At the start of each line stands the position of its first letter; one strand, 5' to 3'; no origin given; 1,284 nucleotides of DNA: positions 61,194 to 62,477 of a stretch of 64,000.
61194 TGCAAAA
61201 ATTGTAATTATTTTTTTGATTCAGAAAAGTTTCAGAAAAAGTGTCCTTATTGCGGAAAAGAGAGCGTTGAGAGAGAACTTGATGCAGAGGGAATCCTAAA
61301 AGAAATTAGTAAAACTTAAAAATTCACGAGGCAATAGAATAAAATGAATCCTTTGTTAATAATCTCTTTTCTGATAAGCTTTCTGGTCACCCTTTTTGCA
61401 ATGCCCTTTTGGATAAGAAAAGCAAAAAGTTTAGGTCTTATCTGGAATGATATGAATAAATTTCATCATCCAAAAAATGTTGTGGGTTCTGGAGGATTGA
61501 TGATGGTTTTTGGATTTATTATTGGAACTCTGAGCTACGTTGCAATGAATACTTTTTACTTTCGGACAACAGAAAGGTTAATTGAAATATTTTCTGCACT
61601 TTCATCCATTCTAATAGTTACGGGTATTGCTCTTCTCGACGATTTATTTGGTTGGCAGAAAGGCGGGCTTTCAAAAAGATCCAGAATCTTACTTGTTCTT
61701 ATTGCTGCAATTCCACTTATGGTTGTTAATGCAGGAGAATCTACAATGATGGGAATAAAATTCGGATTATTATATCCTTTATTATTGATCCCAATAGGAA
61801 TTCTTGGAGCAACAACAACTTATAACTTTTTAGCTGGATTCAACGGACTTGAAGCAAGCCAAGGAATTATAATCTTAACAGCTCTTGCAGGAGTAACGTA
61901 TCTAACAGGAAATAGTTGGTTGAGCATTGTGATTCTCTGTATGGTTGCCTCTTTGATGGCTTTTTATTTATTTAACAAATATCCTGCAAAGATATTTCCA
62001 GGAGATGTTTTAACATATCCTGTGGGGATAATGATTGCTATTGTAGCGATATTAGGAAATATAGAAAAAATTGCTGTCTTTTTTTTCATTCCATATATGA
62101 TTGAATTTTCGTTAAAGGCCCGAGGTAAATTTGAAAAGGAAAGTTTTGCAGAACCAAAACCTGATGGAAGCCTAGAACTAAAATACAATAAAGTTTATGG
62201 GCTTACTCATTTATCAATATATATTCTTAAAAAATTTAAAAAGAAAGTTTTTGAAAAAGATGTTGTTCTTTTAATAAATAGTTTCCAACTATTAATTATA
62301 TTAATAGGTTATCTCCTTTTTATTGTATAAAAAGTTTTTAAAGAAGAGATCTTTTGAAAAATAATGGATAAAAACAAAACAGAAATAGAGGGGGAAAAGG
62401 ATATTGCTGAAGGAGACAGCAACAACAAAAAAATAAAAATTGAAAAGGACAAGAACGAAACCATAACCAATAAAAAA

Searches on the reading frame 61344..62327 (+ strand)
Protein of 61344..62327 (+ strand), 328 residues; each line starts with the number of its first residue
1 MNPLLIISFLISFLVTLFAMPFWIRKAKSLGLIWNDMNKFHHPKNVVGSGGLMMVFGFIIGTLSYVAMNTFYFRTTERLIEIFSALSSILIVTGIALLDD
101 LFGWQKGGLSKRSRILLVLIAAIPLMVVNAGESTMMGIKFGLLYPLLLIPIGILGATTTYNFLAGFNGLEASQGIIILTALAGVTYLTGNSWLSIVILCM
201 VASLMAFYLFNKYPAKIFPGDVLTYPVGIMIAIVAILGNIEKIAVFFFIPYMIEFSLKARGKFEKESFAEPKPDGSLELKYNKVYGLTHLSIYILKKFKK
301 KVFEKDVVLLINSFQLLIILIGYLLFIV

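Call 71: search_protein_families(library=pfam, proteins=[window:61344-62327:+], max_evalue=0.001)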
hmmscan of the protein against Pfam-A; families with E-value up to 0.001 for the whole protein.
window:61344-62327:+ (328 aa): 1 family
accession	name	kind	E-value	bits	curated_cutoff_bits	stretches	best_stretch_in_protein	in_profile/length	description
PF00953.26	Glycos_transf_4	-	6.5e-28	98.2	27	1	83-238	2-159/160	Glycosyl transferase family 4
